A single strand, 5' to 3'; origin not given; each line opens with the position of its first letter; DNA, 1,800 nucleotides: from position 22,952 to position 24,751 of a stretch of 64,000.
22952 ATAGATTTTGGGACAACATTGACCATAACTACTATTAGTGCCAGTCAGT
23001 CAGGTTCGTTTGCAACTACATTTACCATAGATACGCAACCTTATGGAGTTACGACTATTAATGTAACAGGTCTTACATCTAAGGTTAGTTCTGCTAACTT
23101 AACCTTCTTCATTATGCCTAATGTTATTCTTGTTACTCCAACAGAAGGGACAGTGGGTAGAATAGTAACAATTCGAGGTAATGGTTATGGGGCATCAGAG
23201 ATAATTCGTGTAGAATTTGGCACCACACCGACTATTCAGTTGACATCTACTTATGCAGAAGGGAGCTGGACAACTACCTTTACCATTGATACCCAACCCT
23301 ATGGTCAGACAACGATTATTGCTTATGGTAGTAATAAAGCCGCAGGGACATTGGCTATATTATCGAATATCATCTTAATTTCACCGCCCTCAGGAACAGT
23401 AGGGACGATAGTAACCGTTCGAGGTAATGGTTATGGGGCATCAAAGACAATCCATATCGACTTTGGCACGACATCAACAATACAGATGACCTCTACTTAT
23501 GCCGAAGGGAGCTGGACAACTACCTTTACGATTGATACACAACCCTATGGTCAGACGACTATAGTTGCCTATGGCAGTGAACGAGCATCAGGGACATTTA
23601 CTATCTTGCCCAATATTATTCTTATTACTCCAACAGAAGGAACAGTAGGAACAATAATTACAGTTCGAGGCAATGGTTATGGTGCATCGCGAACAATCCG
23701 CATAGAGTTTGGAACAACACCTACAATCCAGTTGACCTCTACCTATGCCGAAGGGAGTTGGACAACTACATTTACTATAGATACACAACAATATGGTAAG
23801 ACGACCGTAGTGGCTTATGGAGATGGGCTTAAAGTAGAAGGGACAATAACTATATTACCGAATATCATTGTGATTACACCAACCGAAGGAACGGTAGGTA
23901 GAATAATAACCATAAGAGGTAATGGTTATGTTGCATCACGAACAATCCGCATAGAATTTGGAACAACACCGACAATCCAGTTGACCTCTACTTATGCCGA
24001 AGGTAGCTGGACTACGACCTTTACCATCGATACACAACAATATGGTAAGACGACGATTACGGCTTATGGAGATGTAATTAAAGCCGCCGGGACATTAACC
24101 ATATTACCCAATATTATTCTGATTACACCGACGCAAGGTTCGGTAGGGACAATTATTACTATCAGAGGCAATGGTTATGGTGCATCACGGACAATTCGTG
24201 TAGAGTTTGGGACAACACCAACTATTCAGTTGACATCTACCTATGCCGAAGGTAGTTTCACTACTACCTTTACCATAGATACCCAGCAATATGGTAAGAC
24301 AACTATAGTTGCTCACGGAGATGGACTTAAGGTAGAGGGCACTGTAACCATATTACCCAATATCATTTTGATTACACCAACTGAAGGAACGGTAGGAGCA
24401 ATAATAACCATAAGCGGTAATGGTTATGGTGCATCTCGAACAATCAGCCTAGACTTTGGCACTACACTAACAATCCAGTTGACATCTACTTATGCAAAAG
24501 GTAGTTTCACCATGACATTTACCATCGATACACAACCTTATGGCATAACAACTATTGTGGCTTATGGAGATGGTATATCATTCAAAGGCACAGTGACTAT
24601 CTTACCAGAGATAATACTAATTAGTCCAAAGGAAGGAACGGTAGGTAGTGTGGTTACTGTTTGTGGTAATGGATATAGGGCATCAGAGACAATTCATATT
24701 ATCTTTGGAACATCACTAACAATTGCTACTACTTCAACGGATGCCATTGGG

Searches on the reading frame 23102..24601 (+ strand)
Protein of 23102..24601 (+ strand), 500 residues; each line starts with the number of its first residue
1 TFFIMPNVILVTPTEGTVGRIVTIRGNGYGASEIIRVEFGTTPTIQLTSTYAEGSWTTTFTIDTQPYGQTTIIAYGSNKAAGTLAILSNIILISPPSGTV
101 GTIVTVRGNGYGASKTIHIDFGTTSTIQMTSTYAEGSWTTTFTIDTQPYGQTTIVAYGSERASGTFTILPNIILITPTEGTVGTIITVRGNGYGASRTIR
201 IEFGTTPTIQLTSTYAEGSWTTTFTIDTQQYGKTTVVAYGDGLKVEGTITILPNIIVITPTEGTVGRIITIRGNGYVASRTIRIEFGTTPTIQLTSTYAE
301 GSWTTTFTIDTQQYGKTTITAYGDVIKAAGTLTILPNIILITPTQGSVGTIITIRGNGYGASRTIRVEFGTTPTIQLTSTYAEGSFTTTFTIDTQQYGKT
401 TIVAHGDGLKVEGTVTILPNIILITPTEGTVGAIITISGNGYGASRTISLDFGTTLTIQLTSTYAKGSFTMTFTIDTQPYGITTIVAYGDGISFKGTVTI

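Call 6: search_protein_families(library=pfam, proteins=[window:23102-24601:+], max_evalue=0.01)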
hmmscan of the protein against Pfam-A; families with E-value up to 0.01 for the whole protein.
window:23102-24601:+ (500 aa): 3 families
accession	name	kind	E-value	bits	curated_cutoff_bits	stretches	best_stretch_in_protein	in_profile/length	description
PF18202.7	TQ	-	4e-10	40.6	23.8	0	210-241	67-98/127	T-Q ester bond containing domain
PF24291.1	Ig_CFAP65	-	3.7e-05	24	27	0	40-70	23-54/121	Cilia- and flagella-associated protein 65-like, Ig-like domain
PF22583.2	UPF0425_C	-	0.0058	16.8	27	0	350-371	41-63/70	UPF0425 C-terminal domain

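Call 78: search_solved_structures(query=window:23102-24601:+, max_evalue=1, show_alignments=2)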
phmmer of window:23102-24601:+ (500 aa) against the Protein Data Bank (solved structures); distinct sequences matched with E-value up to 1: 4.
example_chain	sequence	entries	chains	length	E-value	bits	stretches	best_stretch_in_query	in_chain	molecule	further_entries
6ren_A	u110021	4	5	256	0.011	17.4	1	162-380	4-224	3fPizza6-SH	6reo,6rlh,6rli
9vpr_A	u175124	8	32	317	0.35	12.5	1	385-461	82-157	Dihydroorotate dehydrogenase (fumarate)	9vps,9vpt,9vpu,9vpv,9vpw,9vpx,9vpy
2b4g_A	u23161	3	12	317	0.77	11.4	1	385-461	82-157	dihydroorotate dehydrogenase | Dihydroorotate dehydrogenase (fumarate)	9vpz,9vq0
5xfv_A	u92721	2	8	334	0.85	11.2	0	385-461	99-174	Dihydroorotate dehydrogenase (fumarate)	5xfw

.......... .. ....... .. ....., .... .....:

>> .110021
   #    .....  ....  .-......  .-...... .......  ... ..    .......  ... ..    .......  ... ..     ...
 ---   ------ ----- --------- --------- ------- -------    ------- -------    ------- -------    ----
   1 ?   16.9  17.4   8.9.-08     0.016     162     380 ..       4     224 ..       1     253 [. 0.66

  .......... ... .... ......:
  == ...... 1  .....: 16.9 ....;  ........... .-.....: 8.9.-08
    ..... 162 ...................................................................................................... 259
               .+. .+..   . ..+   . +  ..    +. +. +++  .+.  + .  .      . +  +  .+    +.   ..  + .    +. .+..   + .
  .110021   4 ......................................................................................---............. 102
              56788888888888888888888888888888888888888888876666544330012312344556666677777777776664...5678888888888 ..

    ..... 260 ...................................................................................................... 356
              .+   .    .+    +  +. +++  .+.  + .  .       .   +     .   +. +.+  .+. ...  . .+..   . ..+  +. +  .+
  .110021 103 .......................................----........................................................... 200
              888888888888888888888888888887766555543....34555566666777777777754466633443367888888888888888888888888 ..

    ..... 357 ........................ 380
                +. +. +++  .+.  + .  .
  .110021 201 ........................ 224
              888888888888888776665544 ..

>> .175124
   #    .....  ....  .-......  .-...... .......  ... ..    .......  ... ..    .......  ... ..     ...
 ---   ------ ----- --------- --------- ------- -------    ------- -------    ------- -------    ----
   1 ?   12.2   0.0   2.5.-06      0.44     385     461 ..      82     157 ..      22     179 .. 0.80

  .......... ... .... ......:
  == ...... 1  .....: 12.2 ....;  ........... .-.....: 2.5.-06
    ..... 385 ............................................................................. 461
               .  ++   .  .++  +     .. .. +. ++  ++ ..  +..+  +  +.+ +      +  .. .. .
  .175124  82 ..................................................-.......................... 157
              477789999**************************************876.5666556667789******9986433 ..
